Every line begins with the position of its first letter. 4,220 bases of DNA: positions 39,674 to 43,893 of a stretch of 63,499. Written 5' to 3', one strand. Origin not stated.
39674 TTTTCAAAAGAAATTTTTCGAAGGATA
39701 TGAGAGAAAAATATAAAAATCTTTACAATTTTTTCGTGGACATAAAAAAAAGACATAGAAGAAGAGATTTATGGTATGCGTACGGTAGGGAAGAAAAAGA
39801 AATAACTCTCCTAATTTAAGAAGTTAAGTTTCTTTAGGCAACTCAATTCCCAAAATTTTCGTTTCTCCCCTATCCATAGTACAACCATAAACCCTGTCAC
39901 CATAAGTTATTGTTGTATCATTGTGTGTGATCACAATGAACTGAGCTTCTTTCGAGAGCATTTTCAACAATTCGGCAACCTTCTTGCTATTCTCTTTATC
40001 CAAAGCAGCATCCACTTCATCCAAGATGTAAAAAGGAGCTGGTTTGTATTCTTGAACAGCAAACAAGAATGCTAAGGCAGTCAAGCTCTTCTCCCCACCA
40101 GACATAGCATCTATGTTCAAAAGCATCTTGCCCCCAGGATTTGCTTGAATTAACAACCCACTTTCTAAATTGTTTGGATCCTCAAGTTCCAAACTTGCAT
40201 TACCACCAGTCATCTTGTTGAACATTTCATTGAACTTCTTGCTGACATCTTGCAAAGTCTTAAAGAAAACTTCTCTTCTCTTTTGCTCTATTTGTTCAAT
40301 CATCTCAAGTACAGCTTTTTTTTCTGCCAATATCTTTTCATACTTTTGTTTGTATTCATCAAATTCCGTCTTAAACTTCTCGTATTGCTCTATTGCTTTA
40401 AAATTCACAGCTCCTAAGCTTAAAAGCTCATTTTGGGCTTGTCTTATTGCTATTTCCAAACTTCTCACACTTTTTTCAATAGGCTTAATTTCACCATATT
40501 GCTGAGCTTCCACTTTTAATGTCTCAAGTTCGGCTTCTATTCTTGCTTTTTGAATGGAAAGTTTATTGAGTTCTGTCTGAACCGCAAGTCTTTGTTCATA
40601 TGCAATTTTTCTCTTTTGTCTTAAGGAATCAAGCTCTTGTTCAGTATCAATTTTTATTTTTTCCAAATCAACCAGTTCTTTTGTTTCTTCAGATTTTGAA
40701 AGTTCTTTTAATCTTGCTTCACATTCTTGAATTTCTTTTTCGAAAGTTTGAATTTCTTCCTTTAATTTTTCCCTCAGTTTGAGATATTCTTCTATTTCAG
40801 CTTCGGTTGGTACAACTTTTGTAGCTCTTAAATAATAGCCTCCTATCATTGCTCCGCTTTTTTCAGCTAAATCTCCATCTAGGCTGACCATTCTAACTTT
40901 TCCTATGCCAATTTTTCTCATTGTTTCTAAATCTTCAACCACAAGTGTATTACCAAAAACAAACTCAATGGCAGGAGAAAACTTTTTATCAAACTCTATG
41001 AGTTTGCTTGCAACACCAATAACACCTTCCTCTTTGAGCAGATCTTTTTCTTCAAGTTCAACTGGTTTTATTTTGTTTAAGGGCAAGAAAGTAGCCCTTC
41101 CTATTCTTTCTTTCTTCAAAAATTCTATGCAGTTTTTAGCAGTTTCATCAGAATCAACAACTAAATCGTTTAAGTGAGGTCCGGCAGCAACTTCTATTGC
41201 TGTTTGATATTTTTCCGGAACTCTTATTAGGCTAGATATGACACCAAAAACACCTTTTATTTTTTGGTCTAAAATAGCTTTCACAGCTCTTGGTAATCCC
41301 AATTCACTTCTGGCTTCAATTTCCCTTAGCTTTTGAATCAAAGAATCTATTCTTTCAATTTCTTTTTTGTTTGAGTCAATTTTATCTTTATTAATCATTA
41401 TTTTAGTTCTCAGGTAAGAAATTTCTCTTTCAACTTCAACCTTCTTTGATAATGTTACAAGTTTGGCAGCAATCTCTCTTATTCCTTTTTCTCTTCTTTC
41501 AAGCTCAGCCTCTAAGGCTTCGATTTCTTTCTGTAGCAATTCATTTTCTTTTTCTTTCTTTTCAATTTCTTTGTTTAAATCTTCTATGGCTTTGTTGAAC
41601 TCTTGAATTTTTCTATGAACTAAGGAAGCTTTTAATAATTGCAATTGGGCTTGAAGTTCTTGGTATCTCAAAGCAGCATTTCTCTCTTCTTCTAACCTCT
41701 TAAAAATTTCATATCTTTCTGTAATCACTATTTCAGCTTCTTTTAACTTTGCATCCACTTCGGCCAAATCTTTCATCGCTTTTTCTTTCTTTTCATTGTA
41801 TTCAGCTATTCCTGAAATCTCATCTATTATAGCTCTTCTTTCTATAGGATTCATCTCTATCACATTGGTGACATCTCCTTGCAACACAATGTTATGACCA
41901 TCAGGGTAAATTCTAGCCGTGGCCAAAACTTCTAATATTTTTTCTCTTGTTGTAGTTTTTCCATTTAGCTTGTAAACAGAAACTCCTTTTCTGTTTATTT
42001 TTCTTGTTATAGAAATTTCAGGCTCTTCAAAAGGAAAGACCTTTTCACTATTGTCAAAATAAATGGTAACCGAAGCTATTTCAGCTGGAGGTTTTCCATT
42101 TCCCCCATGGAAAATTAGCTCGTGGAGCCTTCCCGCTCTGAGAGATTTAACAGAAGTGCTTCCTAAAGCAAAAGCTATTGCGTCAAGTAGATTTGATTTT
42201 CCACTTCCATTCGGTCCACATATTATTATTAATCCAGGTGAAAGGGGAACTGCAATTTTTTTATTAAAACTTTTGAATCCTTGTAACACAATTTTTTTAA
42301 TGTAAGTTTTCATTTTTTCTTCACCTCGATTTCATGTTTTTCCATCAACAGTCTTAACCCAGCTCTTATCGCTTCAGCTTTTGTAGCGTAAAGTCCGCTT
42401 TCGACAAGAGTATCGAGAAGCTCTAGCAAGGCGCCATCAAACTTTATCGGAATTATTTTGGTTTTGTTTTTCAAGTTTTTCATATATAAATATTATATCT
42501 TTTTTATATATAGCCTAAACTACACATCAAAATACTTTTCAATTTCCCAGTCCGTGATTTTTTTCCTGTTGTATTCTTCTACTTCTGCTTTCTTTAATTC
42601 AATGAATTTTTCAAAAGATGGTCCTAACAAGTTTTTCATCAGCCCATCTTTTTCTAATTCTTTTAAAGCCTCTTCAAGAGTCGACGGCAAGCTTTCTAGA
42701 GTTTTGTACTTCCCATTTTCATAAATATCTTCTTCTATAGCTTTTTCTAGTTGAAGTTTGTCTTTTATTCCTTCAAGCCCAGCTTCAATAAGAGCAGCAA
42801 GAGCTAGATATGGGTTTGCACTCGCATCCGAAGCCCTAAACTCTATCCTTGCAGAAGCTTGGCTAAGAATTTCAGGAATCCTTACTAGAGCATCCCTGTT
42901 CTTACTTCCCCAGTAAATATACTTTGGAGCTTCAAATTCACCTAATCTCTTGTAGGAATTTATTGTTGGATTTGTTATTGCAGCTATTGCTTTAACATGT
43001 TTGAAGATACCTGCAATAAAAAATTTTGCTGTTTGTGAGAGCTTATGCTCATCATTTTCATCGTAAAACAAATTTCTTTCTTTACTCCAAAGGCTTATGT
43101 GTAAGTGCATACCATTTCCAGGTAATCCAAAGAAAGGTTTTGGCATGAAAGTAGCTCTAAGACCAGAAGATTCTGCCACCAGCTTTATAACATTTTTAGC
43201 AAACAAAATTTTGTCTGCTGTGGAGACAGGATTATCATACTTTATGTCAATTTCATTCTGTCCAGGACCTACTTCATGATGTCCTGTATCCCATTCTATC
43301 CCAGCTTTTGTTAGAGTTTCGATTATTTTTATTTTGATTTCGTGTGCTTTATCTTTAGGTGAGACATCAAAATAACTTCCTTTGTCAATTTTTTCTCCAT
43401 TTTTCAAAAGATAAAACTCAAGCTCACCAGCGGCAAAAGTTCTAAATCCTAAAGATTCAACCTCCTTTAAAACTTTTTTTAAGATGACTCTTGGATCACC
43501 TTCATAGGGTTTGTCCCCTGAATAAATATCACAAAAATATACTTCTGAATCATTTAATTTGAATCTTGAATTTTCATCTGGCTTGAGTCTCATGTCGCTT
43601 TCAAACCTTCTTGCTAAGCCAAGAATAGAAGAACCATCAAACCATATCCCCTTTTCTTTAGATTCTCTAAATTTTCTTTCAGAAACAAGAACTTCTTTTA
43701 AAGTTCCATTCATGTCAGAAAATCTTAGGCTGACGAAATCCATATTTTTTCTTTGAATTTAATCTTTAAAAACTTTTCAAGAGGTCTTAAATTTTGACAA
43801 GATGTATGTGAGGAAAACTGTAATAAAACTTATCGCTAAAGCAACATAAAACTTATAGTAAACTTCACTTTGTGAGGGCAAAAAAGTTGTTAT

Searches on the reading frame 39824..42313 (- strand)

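Call 47: search_protein_families(library=ncbifam, proteins=[window:39824-42313:-], max_evalue=1e-10)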
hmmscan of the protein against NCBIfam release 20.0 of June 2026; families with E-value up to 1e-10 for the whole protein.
window:39824-42313:- (829 aa): 11 families
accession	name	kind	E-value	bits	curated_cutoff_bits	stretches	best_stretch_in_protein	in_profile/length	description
TIGR02169.1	SMC_prok_A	equivalog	1.5e-239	797.9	729.4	3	4-331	1-330/1165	chromosome segregation protein SMC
TIGR02168.1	SMC_prok_B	equivalog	3e-185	618.1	567.35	3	4-329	1-328/1181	chromosome segregation protein SMC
NF045487.1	ASRP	equivalog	1.1e-37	130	300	2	19-327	7-294/593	archaea-specific SMC-related protein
NF003034.1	PRK03918.1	equivalog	7.3e-25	87.1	700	1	5-335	3-329/878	DNA double-strand break repair ATPase Rad50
NF002572.0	PRK02224.1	equivalog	2.8e-21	75.6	1087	0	5-178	3-170/888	DNA double-strand break repair ATPase Rad50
TIGR00634.1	recN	equivalog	2.7e-19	69.5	407.85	0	721-806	425-510/563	DNA repair protein RecN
NF041035.1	Rad50_Halo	equivalog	8.7e-16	57.5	1000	0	5-328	3-325/883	DNA double-strand break repair ATPase Rad50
NF002244.0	PRK01156.1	equivalog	3e-15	55.4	847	0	5-333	3-286/895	DNA double-strand break repair ATPase Rad50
TIGR00611.2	recf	equivalog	1e-12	47.9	172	1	5-165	1-140/339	DNA replication/repair protein RecF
NF041034.1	Rad50_Sulf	equivalog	2.4e-12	45.6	1000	0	5-151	3-138/872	DNA double-strand break repair ATPase Rad50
NF053563.1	Rkd4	equivalog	6.2e-11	41.2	860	0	5-70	3-68/747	arcadin-4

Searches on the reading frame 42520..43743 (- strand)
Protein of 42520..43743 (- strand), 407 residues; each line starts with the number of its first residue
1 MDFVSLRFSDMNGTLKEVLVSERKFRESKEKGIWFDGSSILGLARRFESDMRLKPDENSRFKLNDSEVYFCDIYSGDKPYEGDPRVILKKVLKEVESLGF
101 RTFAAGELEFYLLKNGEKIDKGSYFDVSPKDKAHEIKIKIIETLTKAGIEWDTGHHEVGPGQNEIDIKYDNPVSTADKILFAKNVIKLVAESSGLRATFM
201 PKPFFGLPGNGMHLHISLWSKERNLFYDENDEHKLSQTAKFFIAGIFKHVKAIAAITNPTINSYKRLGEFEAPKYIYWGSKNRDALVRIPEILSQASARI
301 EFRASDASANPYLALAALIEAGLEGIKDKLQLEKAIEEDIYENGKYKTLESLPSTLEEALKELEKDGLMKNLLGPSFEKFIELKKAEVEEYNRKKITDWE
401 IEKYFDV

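Call 47: search_protein_families(library=ncbifam, proteins=[window:42520-43743:-], max_evalue=1e-10)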
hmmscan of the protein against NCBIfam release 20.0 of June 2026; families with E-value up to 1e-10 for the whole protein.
window:42520-43743:- (407 aa): 5 families
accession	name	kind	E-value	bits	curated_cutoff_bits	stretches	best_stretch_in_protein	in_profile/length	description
TIGR00653.1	GlnA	equivalog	1.3e-131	439.5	429.15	2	119-406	169-462/462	type I glutamate--ammonia ligase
TIGR03105.1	gln_synth_III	equivalog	3.6e-88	296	469.6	1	3-405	12-434/435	type III glutamate--ammonia ligase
NF045547.1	GGputSyn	equivalog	1.9e-83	280.6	650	1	50-395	72-434/438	gamma-glutamylputrescine synthetase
NF007006.0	PRK09469.1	equivalog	6e-72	242.7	845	1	121-405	177-467/469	glutamate--ammonia ligase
NF041605.1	gln_syn_GlnII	equivalog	6.1e-11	42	500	1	26-320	27-326/333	glutamine synthetase GlnII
